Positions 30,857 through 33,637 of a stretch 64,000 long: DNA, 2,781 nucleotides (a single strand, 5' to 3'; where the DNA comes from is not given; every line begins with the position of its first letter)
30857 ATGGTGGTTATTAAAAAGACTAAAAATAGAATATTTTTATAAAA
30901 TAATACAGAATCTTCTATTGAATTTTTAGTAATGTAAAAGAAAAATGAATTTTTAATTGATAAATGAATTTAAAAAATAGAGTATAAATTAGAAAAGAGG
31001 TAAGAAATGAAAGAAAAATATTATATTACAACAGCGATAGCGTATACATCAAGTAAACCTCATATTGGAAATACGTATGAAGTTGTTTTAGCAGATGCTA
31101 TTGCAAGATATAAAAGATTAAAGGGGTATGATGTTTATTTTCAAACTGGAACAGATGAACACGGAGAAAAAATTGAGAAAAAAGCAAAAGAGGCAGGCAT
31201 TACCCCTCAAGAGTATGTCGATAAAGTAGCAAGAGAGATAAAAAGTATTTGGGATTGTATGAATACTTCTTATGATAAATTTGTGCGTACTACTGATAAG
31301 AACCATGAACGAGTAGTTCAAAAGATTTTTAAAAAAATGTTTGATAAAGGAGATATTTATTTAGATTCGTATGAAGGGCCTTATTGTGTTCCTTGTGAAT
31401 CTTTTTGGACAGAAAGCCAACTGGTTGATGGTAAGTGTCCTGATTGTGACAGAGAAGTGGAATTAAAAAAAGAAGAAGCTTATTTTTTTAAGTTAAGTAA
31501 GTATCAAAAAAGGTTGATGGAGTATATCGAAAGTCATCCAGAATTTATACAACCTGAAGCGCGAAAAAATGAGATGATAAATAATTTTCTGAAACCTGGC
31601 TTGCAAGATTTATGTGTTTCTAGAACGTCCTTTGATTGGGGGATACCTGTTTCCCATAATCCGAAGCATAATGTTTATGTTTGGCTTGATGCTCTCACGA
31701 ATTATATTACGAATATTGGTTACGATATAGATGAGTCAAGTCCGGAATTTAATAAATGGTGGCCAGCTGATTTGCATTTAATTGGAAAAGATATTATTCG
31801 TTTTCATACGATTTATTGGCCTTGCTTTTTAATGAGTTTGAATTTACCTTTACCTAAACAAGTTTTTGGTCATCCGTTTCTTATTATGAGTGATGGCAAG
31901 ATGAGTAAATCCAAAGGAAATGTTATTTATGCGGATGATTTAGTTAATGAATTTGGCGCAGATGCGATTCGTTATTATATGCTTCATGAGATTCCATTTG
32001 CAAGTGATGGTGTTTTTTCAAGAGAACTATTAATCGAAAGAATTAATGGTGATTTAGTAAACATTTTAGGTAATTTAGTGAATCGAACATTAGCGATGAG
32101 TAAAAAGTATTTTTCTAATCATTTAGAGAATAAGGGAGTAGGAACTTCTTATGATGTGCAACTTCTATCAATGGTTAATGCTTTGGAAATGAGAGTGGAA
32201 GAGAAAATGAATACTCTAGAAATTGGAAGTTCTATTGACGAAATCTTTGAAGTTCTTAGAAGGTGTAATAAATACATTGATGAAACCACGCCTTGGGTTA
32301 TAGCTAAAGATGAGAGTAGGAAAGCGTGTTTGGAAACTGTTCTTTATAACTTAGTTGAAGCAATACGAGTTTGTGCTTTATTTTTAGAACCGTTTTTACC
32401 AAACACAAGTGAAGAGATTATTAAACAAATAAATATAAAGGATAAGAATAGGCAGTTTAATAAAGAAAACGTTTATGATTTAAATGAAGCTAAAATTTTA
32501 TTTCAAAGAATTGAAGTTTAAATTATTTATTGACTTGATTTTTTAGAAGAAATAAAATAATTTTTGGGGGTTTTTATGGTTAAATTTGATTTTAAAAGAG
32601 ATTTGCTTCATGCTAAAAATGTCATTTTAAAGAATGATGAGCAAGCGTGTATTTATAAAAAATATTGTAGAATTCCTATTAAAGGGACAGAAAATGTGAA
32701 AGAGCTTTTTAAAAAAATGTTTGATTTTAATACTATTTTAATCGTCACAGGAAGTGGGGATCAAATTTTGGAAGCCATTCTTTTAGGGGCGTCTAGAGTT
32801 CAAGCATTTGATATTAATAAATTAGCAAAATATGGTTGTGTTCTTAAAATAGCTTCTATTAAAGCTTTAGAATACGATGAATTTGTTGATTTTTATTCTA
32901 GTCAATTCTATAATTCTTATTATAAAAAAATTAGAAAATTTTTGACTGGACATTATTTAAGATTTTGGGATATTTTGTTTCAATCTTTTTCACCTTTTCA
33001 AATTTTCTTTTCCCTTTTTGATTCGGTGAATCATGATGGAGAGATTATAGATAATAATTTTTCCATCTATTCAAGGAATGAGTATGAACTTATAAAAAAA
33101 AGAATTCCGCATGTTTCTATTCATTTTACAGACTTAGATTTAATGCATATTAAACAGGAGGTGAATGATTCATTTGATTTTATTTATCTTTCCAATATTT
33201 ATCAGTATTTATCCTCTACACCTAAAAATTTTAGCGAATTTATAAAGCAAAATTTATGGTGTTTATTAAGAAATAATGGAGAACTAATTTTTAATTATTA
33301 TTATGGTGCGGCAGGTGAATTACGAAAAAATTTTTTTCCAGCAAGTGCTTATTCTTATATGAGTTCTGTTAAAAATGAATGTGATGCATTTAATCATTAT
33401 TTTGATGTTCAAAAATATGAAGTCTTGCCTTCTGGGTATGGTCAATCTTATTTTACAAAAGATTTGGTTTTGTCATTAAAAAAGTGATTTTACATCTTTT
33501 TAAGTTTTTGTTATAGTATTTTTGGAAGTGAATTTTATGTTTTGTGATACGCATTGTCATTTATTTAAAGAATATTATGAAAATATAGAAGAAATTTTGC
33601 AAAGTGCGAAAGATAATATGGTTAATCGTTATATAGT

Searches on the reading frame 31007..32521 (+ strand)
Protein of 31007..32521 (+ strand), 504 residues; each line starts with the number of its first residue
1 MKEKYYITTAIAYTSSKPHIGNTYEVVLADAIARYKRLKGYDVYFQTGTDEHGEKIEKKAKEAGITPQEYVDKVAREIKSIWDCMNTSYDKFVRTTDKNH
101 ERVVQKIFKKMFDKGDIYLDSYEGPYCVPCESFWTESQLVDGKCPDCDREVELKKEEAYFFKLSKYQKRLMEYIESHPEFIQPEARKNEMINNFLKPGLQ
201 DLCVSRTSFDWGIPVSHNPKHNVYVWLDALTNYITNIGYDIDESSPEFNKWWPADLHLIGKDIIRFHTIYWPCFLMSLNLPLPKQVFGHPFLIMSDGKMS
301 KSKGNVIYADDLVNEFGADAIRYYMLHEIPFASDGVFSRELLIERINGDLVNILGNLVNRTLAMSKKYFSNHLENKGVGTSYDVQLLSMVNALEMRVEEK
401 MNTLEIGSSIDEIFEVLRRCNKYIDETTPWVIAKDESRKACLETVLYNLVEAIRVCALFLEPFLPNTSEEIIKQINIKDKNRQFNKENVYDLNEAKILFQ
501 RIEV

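Call 7: search_protein_families(library=pfam, proteins=[window:31007-32521:+], max_evalue=0.01)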
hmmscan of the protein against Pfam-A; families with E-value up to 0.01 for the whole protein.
window:31007-32521:+ (504 aa): 7 families
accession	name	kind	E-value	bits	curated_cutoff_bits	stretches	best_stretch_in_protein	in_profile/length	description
PF09334.17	tRNA-synt_1g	-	1.2e-119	400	20.1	2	147-362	172-391/391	tRNA synthetases class I (M)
PF00133.28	tRNA-synt_1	-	1.2e-33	116.9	22.7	2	2-216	22-244/414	tRNA synthetases class I (I, L, M and V)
PF01406.26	tRNA-synt_1e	-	3.3e-13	50.1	27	2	6-121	13-125/301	tRNA synthetases class I (C) catalytic domain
PF19303.5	Anticodon_3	-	2.3e-09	37.8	23.5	1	384-483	12-109/152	Anticodon binding domain of methionyl tRNA ligase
PF08264.19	Anticodon_1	-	2.2e-08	34.5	25.1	1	385-480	3-89/148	Anticodon-binding domain of tRNA ligase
PF01921.24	tRNA-synt_1f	-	1.1e-07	31.6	27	1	278-330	262-314/360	tRNA synthetases class I (K)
PF21983.2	NikA-like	-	0.009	16.6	27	0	50-75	13-38/72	Mobilization protein NikA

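Call 8: search_protein_families(library=ncbifam, proteins=[window:31007-32521:+], max_evalue=0.01)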
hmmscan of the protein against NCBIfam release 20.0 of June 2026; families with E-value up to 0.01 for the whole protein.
window:31007-32521:+ (504 aa): 25 families
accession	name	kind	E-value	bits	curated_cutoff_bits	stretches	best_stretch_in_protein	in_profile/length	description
NF008900.0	PRK12267.1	equivalog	6e-225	748.6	598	1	2-497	3-505/648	methionine--tRNA ligase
TIGR00398.1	metG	equivalog_domain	1.4e-172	575.2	336.35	1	5-503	1-530/530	methionine--tRNA ligase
NF001100.0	PRK00133.1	equivalog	8.5e-116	388.1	587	2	147-503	178-532/676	methionine--tRNA ligase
NF008860.0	PRK11893.2-2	equivalog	2.6e-90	304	761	3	247-472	321-544/583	methionine--tRNA ligase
NF009687.0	PRK13208.1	equivalog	8.2e-39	133.4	738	2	226-484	462-710/801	valine--tRNA ligase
TIGR00422.1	valS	equivalog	7.6e-37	126.8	612.1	2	237-478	465-702/863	valine--tRNA ligase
TIGR00396.1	leuS_bact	equivalog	5e-36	124.2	548.4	2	2-176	28-206/843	leucine--tRNA ligase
TIGR00392.1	ileS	equivalog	1e-33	116.6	621.4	2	225-493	538-807/861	isoleucine--tRNA ligase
NF004349.1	PRK05729.1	equivalog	1.1e-29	103.3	704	2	243-479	459-687/860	valine--tRNA ligase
NF008859.0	PRK11893.2-1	equivalog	3.3e-28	98.9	553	2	141-343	170-374/498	methionine--tRNA ligase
NF008957.0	PRK12300.1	subfamily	4.8e-27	94.3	677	2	241-487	567-793/946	leucine--tRNA ligase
TIGR00395.1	leuS_arch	equivalog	8.9e-22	76.9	648.5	2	241-475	561-776/938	leucine--tRNA ligase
NF000540.1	alt_ValS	exception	6.7e-19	67.3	900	2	242-472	516-740/827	valine--tRNA ligase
TIGR00435.1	cysS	equivalog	9.5e-16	57.9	340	2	255-428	221-383/466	cysteine--tRNA ligase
NF011492.0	PRK14900.1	equivalog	1.7e-14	52.7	1783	1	243-481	475-713/1044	valine--tRNA ligase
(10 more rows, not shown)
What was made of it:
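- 31007..32521 (+): metG, methionine--tRNA ligase (504 aa, short form); the conserved distal gene of the T-box operon. NF008900, 748.6 bits (call 8).
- Checked: metG: 31007-32521 (NF008900, 748.6 bits; call 8).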

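Call 19: find_encoding_contigs(protein=window:31007-32521:+, flank=6000, max_places=10)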
Protein window:31007-32521:+ (504 aa): 22 contigs read that carry it; 10 places shown.
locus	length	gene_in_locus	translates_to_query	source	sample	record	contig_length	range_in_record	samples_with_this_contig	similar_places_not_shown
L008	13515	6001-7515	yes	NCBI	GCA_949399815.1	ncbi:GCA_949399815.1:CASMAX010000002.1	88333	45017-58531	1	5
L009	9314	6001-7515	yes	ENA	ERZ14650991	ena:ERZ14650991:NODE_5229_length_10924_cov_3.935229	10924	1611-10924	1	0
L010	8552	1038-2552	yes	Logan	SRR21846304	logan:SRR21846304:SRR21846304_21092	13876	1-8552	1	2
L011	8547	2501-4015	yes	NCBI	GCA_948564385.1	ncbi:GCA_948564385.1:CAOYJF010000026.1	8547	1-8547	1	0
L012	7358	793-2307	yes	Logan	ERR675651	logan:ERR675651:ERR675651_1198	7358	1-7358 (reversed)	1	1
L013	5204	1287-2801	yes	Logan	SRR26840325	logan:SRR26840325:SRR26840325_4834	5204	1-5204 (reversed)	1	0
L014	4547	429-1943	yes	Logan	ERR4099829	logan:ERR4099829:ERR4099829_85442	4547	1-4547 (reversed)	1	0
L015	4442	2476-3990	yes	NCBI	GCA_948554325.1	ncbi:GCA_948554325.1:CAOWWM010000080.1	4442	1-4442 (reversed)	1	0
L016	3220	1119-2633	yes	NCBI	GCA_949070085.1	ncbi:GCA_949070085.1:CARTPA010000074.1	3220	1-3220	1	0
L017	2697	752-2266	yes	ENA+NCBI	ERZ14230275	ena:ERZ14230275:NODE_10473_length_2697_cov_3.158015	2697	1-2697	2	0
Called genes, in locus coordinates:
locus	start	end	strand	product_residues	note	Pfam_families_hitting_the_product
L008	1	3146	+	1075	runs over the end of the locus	PF17757:UvrB_inter, PF02559:CarD_TRCF_RID, PF00270:DEAD, PF00271:Helicase_C, PF03461:TRCF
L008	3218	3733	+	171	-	PF04014:MazE_antitoxin, PF15714:SpoVT_C (weak)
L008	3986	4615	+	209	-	-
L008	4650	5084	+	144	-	PF01636:APH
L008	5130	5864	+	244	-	PF00106:adh_short, PF08659:KR, PF13561:adh_short_C2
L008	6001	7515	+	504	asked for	PF00133:tRNA-synt_1, PF01406:tRNA-synt_1e (weak), PF01921:tRNA-synt_1f (faint), PF09334:tRNA-synt_1g, PF00133:tRNA-synt_1, PF19303:Anticodon_3, PF08264:Anticodon_1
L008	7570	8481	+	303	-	PF11899:DUF3419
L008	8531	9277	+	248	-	PF01026:TatD_DNase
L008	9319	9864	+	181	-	-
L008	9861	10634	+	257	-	PF00398:RrnaAD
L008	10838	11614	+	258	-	PF05582:Peptidase_U57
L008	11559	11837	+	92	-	PF06257:VEG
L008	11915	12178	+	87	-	PF04026:SpoVG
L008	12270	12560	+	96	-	PF07873:YabP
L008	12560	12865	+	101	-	-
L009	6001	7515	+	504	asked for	PF00133:tRNA-synt_1, PF01406:tRNA-synt_1e (weak), PF01921:tRNA-synt_1f (faint), PF09334:tRNA-synt_1g, PF00133:tRNA-synt_1, PF19303:Anticodon_3, PF08264:Anticodon_1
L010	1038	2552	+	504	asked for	PF00133:tRNA-synt_1, PF01406:tRNA-synt_1e (weak), PF01921:tRNA-synt_1f (faint), PF09334:tRNA-synt_1g, PF00133:tRNA-synt_1, PF19303:Anticodon_3, PF08264:Anticodon_1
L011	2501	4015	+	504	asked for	PF00133:tRNA-synt_1, PF01406:tRNA-synt_1e (weak), PF01921:tRNA-synt_1f (faint), PF09334:tRNA-synt_1g, PF00133:tRNA-synt_1, PF19303:Anticodon_3, PF08264:Anticodon_1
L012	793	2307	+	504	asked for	PF00133:tRNA-synt_1, PF01406:tRNA-synt_1e (weak), PF01921:tRNA-synt_1f (faint), PF09334:tRNA-synt_1g, PF00133:tRNA-synt_1, PF19303:Anticodon_3, PF08264:Anticodon_1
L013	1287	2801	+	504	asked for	PF00133:tRNA-synt_1, PF01406:tRNA-synt_1e (weak), PF01921:tRNA-synt_1f (faint), PF09334:tRNA-synt_1g, PF00133:tRNA-synt_1, PF19303:Anticodon_3, PF08264:Anticodon_1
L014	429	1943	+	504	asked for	PF00133:tRNA-synt_1, PF01406:tRNA-synt_1e (weak), PF01921:tRNA-synt_1f (faint), PF09334:tRNA-synt_1g, PF00133:tRNA-synt_1, PF19303:Anticodon_3, PF08264:Anticodon_1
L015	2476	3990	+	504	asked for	PF00133:tRNA-synt_1, PF01406:tRNA-synt_1e (weak), PF01921:tRNA-synt_1f (faint), PF09334:tRNA-synt_1g, PF00133:tRNA-synt_1, PF19303:Anticodon_3, PF08264:Anticodon_1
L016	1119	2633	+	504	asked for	PF00133:tRNA-synt_1, PF01406:tRNA-synt_1e (weak), PF01921:tRNA-synt_1f (faint), PF09334:tRNA-synt_1g, PF00133:tRNA-synt_1, PF19303:Anticodon_3, PF08264:Anticodon_1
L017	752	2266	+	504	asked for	PF00133:tRNA-synt_1, PF01406:tRNA-synt_1e (weak), PF01921:tRNA-synt_1f (faint), PF09334:tRNA-synt_1g, PF00133:tRNA-synt_1, PF19303:Anticodon_3, PF08264:Anticodon_1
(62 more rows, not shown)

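Call 27: find_related_loci(query=window:31007-32518:+, collection=genome_contigs, flank=7000)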
Query window:31007-32518:+ (504 aa) in genome_contigs; peptide patterns used: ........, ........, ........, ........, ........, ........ (x = any residue, [..] = any of these).
600 stretches matched a pattern (row limit reached: there are more); 589 encode a relative of the query (tblastn E <= 1e-3); the best 80 are kept; 80 distinct loci.
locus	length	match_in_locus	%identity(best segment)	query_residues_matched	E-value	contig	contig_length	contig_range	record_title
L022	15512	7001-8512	82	1-504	0e+0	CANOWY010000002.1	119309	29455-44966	MAG TPA_asm: uncultured Tenericutes bacterium isolate SRR15604582_bin.43_metawrap_v1.3_MAG genome assembly, contig: NODE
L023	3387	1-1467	80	16-504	0e+0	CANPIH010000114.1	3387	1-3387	MAG TPA_asm: uncultured Tenericutes bacterium isolate SRR15730554_bin.3_metawrap_v1.3_MAG genome assembly, contig: NODE.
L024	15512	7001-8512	75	1-504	0e+0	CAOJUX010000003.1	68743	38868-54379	MAG TPA_asm: uncultured Erysipelotrichaceae bacterium isolate SRR17684644_bin.2_metawrap_v1.3_MAG genome assembly, conti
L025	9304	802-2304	76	4-504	0e+0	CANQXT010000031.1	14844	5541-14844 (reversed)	MAG: uncultured Bacilli bacterium isolate Lapin-016__bin44 genome assembly, contig: Lapin-016__NODE_3599_length_14844_co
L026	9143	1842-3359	75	3-504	0e+0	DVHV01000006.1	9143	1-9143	MAG TPA_asm: Candidatus Onthocola stercoravium isolate ChiW5-5982 ChiW5__C4648_L9143_SRR5506738, whole genome shotgun se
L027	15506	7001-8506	73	3-503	0e+0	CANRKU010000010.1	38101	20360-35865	MAG: uncultured Bacilli bacterium isolate Lapin-033__bin46 genome assembly, contig: Lapin-033__NODE_797_length_38101_cov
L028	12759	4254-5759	73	3-503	0e+0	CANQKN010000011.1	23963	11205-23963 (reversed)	MAG: uncultured Bacilli bacterium isolate Lapin-017__bin57 genome assembly, contig: Lapin-017__NODE_1060_length_23963_co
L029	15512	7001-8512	74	1-503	0e+0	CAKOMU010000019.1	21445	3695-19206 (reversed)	MAG: uncultured Bacilli bacterium isolate REFINED_METABAT215_TOP10_CONTIGS_1500_ASSEMBLY_K77_MERGED__Hadza_MoBio_C-REDO_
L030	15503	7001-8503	73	3-503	0e+0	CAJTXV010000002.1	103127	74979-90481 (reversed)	MAG TPA_asm: uncultured Bacilli bacterium isolate MGBC119928 genome assembly, contig: MGBC119928.2, whole genome shotgun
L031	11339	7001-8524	73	2-504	0e+0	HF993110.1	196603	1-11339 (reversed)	Mycoplasma sp. CAG:956 genomic scaffold, scf103, whole genome shotgun sequence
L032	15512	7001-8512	73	1-504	0e+0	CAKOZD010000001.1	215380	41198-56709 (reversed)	MAG: uncultured Bacilli bacterium isolate REFINED_METABAT215_TOP10_CONTIGS_1500_ASSEMBLY_K77_MERGED__Hadza_MoBio_hadza-A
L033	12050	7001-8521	73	3-504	0e+0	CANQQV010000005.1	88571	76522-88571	MAG: uncultured Bacilli bacterium isolate Lapin-008__bin54 genome assembly, contig: Lapin-008__NODE_298_length_88571_cov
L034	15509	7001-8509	73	2-504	0e+0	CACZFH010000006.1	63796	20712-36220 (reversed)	MAG: uncultured Erysipelotrichaceae bacterium isolate RUG12568 genome assembly, contig: RUG12568_asm_6, whole genome sho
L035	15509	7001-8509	75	1-503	0e+0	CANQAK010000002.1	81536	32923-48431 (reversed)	MAG: uncultured Bacilli bacterium isolate Lapin-001__bin81 genome assembly, contig: Lapin-001__NODE_441_length_81536_cov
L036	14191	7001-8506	72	2-503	0e+0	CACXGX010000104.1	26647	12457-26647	MAG: uncultured Erysipelotrichaceae bacterium isolate RUG11250 genome assembly, contig: RUG11250_asm_104, whole genome s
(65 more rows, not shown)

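Call 32: search_protein_families(library=ncbifam, proteins=[L027:6508-6996:+, L024:6563-6997:+, L025:157-777:+, L030:5421-5885:+, L030:6405-6995:+], max_evalue=0.001)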
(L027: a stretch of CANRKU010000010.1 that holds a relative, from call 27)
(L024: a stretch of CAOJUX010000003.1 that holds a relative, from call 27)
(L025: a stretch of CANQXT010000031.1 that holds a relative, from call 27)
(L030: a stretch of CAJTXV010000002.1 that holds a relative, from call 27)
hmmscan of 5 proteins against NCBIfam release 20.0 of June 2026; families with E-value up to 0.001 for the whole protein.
L027:6508-6996:+ (162 aa): 3 families
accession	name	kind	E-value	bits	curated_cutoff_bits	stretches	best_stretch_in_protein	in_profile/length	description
NF010561.0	PRK13956.1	equivalog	2.7e-34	118.1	223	1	25-158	14-146/147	dUTP diphosphatase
TIGR00576.1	dut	superfamily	9.5e-22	77.3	102.55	1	23-157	7-141/143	dUTP diphosphatase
NF001862.0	PRK00601.1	equivalog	2.8e-19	69.2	103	1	19-158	9-148/150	dUTP diphosphatase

L024:6563-6997:+ (144 aa): 20 families
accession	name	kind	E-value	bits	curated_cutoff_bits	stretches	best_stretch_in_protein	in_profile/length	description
NF001299.0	PRK00241.1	equivalog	1.1e-13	51.2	158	1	17-131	139-248/263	NAD(+) diphosphatase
NF041652.1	Nud_hyd_Dein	equivalog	5.8e-10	39.6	200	1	7-75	17-81/152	Nudix hydrolase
NF006530.0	PRK08999.1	equivalog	4.2e-09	35.9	245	1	9-72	12-68/315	Nudix family hydrolase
TIGR00586.1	mutt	equivalog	9.7e-09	35.3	97.9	1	4-76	7-71/129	8-oxo-dGTP diphosphatase MutT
NF001938.0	PRK00714.1-5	equivalog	1.2e-08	34.5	116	1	6-68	16-76/172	RNA pyrophosphohydrolase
NF008044.0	PRK10776.1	equivalog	6e-08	32.6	148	1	9-76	10-70/130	8-oxo-dGTP diphosphatase MutT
NF006961.0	PRK09438.1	equivalog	3.8e-07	29.7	103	1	8-78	13-75/151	dihydroneopterin triphosphate diphosphatase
NF007834.0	PRK10546.1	equivalog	9.4e-07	28.7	156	1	10-74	10-67/135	pyrimidine (deoxy)nucleoside triphosphate diphosphatase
TIGR02705.1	nudix_YtkD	equivalog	3.2e-05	23.5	154.4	1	13-75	23-83/156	RNA deprotection pyrophosphohydrolase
NF008736.0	PRK11762.1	equivalog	3.6e-05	23.4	169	1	40-119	77-156/186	ADP compounds hydrolase NudE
NF001937.0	PRK00714.1-4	equivalog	7.5e-05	22.4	139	1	28-78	22-72/161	RNA pyrophosphohydrolase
NF003786.0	PRK05379.1-2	equivalog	7.9e-05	22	397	1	35-70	241-276/354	bifunctional nicotinamide-nucleotide adenylyltransferase/Nudix hydroxylase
NF012016.0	PRK15472.1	equivalog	0.00014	21.6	95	1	27-81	21-77/141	nucleoside triphosphatase NudI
NF052459.1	OxoGTPPhMutT1Mycb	equivalog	0.00018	20.7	475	1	39-105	31-97/292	8-oxo-(d)GTP phosphatase MutT1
NF003788.0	PRK05379.1-5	equivalog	0.0002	20.8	354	1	36-69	237-270/351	bifunctional nicotinamide-nucleotide adenylyltransferase/Nudix hydroxylase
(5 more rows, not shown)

L025:157-777:+ (206 aa): 22 families
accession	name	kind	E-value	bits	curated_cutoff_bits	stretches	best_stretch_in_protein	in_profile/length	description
TIGR02253.1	CTE7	subfamily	9.6e-25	87.6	169.75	1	1-192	1-201/221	TIGR02253 family HAD-type hydrolase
TIGR02254.1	YjjG_YfnB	equivalog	1.4e-23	83.6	159.9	1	3-205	2-219/223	YjjG family noncanonical pyrimidine nucleotidase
NF052576.1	PymNtasePynAStpc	equivalog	1.4e-15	57.6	350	1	4-198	5-213/229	pyrimidine 5'-nucleotidase PynA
NF006976.0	PRK09449.1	equivalog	9.5e-15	54.7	183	1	4-197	5-207/225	pyrimidine 5'-nucleotidase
TIGR01428.1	HAD_type_II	equivalog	2.2e-13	50.7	125.4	1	3-184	2-189/197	haloacid dehalogenase type II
TIGR01549.1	HAD-SF-IA-v1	subfamily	2.8e-13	50.5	23.3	1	91-174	61-144/149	HAD-IA family hydrolase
NF009695.0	PRK13222.1-2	equivalog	1.5e-12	47.5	225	1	2-182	6-190/226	phosphoglycolate phosphatase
TIGR02252.1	DREG-2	subfamily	2.2e-12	47.2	155.2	1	83-184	99-203/203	HAD hydrolase, REG-2-like, family IA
TIGR02247.1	HAD-1A3-hyp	subfamily_domain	7.5e-12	45.4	125.4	1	3-202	3-208/211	epoxide hydrolase N-terminal domain-like phosphatase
NF008018.0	PRK10748.1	equivalog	1.9e-10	40.3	225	1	94-195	118-217/238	5-amino-6-(5-phospho-D-ribitylamino)uracil phosphatase YigB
NF009804.0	PRK13288.1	equivalog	2.1e-09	37.2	218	1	2-173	3-169/215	pyrophosphatase PpaX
TIGR01509.1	HAD-SF-IA-v3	subfamily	6.7e-09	36.1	29.4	1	117-184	86-153/154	HAD-IA family hydrolase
TIGR01662.1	HAD-SF-IIIA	subfamily_domain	6.5e-08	32.8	44.6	1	91-184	27-137/141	HAD-IIIA family hydrolase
TIGR01449.2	PGP_bact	equivalog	2.7e-07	30.4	180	1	5-172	1-171/213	phosphoglycolate phosphatase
NF009697.0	PRK13222.1-4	equivalog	4.2e-07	29.5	327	1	2-174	7-182/232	phosphoglycolate phosphatase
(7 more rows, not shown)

L030:5421-5885:+ (154 aa): 0 families

L030:6405-6995:+ (196 aa): 0 families

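Call 33: search_protein_families(library=pfam, proteins=[L027:6508-6996:+, L024:6563-6997:+, L025:157-777:+, L030:5421-5885:+, L030:6405-6995:+], max_evalue=0.001)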
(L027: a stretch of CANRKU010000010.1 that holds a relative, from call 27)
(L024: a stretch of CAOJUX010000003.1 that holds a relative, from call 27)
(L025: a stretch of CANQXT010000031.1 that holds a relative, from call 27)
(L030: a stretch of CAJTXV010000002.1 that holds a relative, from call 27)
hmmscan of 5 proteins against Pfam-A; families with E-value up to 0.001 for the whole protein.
L027:6508-6996:+ (162 aa): 2 families
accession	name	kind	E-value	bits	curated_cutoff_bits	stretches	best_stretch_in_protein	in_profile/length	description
PF00692.24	dUTPase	-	7.6e-14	52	22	1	28-150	4-119/129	dUTPase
PF22769.1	DCD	-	8.6e-05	23.1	27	1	47-136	70-152/153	dCTP deaminase-like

L024:6563-6997:+ (144 aa): 2 families
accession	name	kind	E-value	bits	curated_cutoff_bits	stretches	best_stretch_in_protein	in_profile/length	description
PF00293.34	NUDIX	-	1.6e-19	70.7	21.1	1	2-132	2-132/134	NUDIX domain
PF14815.12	NUDIX_4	-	7.7e-06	26.1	35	1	9-75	4-60/113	NUDIX domain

L025:157-777:+ (206 aa): 3 families
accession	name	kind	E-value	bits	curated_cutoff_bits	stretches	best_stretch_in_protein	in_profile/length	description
PF00702.32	Hydrolase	-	4.7e-19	70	26.4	1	3-172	2-184/191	haloacid dehalogenase-like hydrolase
PF13419.12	HAD_2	-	1.2e-17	65.1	23.8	1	5-184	1-177/178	Haloacid dehalogenase-like hydrolase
PF13242.12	Hydrolase_like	-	4.5e-06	26.9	22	1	143-184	4-47/75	HAD-hyrolase-like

L030:5421-5885:+ (154 aa): 0 families

L030:6405-6995:+ (196 aa): 0 families

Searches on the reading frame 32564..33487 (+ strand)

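Call 7: search_protein_families(library=pfam, proteins=[window:32564-33487:+], max_evalue=0.01)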
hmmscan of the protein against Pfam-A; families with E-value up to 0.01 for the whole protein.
window:32564-33487:+ (307 aa): 2 families
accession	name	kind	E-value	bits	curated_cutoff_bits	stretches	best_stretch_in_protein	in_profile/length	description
PF11899.13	DUF3419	-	5.3e-12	46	28.2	1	56-139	32-119/385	Protein of unknown function (DUF3419)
PF01739.24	CheR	-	0.0034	17.3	27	1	171-240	107-170/195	CheR methyltransferase, SAM binding domain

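Call 8: search_protein_families(library=ncbifam, proteins=[window:32564-33487:+], max_evalue=0.01)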
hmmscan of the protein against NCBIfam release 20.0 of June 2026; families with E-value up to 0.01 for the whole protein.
window:32564-33487:+ (307 aa): 0 families
